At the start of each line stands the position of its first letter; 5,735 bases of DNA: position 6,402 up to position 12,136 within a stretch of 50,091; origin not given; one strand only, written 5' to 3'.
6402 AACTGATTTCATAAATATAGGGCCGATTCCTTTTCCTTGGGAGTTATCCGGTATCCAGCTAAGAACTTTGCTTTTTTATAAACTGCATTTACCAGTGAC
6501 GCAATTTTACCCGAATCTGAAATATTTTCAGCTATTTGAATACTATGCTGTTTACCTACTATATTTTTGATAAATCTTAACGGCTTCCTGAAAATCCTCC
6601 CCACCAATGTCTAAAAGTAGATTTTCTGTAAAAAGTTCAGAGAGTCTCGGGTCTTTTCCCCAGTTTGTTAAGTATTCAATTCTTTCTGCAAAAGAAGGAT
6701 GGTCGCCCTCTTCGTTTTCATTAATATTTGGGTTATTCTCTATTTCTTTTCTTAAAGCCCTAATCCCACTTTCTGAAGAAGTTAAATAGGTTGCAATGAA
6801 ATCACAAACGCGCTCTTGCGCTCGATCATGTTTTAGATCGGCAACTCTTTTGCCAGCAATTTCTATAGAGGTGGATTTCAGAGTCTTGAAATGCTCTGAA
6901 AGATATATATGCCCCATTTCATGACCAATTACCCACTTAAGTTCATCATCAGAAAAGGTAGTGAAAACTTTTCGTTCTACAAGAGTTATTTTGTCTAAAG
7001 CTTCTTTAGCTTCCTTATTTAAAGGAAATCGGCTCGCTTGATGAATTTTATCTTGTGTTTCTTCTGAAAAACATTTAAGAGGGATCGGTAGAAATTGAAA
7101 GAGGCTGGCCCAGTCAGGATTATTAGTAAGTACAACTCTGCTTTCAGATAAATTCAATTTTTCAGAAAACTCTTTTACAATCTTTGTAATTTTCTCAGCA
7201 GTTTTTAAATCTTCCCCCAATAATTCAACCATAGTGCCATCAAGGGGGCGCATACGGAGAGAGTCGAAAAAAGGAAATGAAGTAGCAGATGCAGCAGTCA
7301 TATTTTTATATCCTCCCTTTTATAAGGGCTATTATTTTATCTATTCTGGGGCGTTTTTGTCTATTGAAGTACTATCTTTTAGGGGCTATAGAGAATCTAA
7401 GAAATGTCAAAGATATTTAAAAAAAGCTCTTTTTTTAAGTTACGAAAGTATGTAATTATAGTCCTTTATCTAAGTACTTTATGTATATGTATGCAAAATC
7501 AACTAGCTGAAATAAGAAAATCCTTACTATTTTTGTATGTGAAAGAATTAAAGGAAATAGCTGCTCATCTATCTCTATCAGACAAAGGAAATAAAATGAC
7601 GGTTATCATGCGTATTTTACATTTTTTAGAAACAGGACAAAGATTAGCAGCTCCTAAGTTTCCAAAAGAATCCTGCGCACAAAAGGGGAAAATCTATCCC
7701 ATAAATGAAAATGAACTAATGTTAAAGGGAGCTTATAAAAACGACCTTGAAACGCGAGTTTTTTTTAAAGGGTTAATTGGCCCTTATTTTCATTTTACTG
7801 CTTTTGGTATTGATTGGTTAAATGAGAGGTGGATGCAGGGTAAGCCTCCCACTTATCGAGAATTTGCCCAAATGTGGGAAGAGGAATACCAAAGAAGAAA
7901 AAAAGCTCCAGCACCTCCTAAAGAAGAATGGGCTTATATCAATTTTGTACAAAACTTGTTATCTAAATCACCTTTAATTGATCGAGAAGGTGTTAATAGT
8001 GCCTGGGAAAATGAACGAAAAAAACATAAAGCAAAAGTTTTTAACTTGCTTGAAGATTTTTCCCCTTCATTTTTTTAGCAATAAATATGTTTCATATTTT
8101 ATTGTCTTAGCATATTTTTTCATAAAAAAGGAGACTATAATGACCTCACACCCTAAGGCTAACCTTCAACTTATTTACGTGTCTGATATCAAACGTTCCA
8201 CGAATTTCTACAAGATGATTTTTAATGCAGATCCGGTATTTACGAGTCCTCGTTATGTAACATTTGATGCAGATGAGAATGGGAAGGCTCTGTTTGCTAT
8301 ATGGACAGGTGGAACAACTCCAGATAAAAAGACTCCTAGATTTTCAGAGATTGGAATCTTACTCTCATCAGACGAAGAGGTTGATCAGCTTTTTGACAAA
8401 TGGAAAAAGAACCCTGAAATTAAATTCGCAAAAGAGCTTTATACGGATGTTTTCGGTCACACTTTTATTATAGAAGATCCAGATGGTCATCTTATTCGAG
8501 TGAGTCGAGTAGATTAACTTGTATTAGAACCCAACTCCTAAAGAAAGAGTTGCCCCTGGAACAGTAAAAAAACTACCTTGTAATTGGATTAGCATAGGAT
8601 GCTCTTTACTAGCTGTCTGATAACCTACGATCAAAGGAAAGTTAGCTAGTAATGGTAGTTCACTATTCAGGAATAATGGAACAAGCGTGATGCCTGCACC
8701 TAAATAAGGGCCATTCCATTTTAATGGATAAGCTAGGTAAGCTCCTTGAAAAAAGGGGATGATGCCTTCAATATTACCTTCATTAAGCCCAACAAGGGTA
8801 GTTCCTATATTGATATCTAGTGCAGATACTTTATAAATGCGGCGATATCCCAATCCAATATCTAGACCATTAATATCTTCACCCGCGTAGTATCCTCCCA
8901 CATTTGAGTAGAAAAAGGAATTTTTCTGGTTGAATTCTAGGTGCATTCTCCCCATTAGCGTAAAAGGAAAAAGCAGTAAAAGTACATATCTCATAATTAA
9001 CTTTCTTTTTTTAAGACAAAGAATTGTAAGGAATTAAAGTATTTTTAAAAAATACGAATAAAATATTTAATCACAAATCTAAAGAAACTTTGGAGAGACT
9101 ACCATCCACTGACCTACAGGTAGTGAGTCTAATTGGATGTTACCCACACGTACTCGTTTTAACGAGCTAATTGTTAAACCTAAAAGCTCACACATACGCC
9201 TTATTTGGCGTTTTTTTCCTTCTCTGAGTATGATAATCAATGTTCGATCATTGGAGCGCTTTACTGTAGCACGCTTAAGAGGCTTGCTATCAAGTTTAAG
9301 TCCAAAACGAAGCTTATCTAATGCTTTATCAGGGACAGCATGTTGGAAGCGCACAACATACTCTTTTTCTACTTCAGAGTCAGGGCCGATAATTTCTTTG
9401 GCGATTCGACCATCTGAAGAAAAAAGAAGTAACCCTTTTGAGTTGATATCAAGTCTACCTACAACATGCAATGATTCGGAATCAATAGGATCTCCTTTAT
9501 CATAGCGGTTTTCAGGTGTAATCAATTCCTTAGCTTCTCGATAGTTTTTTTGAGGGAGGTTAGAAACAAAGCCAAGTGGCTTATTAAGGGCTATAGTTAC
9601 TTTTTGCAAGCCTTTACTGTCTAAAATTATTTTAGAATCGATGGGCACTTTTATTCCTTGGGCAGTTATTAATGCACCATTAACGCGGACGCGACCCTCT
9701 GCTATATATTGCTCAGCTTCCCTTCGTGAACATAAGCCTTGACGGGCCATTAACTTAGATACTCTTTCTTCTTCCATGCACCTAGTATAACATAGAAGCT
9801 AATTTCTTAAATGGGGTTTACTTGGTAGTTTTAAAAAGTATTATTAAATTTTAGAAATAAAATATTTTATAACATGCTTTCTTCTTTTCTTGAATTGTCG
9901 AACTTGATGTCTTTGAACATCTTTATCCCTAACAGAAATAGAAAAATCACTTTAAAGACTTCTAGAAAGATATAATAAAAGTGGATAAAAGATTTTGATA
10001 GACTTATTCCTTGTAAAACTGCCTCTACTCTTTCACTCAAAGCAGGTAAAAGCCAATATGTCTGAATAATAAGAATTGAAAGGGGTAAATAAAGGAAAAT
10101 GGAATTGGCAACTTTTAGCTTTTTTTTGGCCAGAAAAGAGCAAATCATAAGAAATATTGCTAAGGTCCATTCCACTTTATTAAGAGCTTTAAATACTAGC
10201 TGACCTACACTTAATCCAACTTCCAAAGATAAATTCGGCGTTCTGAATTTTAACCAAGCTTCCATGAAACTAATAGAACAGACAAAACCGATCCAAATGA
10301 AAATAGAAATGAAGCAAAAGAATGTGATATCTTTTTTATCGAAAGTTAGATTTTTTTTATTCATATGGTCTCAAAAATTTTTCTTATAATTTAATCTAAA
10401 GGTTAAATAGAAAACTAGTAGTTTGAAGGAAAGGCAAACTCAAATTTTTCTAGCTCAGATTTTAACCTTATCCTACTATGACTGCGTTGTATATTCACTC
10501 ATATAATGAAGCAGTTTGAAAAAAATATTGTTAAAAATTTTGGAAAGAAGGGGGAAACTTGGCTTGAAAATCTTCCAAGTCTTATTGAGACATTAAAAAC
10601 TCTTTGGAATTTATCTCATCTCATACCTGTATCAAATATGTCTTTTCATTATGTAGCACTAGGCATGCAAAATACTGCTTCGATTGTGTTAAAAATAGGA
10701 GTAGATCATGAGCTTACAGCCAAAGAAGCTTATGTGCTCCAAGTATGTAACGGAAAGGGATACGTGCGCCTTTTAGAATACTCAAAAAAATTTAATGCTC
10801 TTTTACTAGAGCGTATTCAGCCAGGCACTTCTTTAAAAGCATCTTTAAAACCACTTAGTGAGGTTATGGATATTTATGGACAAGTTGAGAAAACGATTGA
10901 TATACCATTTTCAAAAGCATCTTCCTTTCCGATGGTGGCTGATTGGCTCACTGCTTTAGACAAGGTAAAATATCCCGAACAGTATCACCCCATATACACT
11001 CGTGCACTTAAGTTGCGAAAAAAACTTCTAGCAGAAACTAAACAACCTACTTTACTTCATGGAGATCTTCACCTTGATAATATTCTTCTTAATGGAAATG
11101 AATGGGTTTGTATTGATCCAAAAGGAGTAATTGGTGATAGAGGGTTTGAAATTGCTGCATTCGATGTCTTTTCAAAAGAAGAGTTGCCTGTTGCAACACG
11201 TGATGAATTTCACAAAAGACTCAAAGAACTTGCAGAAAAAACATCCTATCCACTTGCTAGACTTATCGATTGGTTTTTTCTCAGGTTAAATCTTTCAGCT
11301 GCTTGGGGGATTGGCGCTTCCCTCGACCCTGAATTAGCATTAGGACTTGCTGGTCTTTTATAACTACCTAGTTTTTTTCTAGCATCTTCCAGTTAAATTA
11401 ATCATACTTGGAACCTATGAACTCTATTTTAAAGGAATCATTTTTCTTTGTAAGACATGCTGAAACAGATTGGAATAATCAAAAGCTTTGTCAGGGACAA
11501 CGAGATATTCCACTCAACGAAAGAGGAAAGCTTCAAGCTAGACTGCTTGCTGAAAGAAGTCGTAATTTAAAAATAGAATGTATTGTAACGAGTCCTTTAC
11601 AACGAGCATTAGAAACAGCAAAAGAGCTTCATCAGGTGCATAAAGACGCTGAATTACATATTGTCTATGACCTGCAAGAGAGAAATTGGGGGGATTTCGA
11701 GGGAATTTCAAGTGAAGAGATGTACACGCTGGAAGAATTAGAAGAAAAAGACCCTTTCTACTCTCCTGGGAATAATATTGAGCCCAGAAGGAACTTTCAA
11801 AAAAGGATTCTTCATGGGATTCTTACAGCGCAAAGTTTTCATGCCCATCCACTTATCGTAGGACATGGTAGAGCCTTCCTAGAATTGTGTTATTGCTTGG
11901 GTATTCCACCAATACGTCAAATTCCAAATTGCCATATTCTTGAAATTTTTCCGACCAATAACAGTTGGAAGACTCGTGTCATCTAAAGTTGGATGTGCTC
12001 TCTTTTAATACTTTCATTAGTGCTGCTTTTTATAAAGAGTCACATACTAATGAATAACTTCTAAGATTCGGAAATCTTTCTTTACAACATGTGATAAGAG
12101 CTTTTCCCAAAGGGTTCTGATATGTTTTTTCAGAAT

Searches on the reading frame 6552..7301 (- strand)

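Call 63: search_protein_families(library=pfam, proteins=[window:6552-7301:-], max_evalue=0.001)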
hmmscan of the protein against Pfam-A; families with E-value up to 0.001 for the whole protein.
window:6552-7301:- (249 aa): 1 family
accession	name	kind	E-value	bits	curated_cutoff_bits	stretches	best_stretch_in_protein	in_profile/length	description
PF01435.24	Peptidase_M48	-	6.3e-07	29.8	20.3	1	107-141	50-85/186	Peptidase family M48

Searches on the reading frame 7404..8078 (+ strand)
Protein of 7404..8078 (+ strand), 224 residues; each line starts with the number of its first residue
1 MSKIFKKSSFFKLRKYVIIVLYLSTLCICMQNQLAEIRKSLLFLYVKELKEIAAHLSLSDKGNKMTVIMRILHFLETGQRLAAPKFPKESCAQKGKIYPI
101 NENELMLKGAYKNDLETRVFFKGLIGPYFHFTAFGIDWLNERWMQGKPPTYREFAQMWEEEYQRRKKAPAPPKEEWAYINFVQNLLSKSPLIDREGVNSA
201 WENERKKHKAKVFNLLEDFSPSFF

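Call 63: search_protein_families(library=pfam, proteins=[window:7404-8078:+], max_evalue=0.001)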
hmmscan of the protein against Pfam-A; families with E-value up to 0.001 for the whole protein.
window:7404-8078:+ (224 aa): 3 families
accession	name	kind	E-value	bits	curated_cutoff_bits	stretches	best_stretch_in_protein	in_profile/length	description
PF18953.6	SAP_new25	-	3e-05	24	26.3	1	45-83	9-47/51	SAP domain-containing new25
PF02037.33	SAP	-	0.00067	19.7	23.9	0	44-76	5-37/37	SAP domain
PF20026.4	DUF6434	-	0.0009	19.6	26.8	0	107-160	14-63/64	Domain of unknown function (DUF6434)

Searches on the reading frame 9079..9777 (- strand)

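Call 63: search_protein_families(library=pfam, proteins=[window:9079-9777:-], max_evalue=0.001)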
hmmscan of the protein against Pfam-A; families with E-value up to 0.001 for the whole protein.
window:9079-9777:- (232 aa): 2 families
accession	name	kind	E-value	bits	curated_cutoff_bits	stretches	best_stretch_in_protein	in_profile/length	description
PF00849.27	PseudoU_synth_2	-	1.6e-15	58.1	26.8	1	62-197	3-151/152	RNA pseudouridylate synthase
PF01479.30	S4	-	4e-10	39.7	22.8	1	5-44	2-42/48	S4 domain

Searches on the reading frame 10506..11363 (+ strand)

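Call 37: search_protein_families(library=pfam, proteins=[window:10506-11363:+], max_evalue=0.00001)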
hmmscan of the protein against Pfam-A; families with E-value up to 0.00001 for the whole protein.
window:10506-11363:+ (285 aa): 3 families
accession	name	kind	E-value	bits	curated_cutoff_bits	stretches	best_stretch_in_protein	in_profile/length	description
PF04655.20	APH_6_hur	-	5.8e-26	91.8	27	1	55-267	24-247/252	Aminoglycoside/hydroxyurea antibiotic resistance kinase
PF03881.20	Fructosamin_kin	-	4.7e-07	29.8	22.4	1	169-223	176-231/288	Fructosamine kinase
PF01636.29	APH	-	8.4e-07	29.4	23.2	1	145-205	132-194/239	Phosphotransferase enzyme family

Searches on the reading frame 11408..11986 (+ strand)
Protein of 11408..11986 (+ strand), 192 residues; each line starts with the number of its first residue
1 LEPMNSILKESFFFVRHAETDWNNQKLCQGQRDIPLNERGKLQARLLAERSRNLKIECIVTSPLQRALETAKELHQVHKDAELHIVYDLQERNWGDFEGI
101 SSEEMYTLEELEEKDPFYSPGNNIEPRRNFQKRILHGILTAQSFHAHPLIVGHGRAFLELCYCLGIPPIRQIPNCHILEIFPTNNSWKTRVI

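Call 63: search_protein_families(library=pfam, proteins=[window:11408-11986:+], max_evalue=0.001)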
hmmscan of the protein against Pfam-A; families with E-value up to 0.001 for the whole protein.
window:11408-11986:+ (192 aa): 1 family
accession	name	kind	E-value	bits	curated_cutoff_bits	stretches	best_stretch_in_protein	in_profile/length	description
PF00300.27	His_Phos_1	-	5e-36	124.6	21.7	1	13-188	2-187/194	Histidine phosphatase superfamily (branch 1)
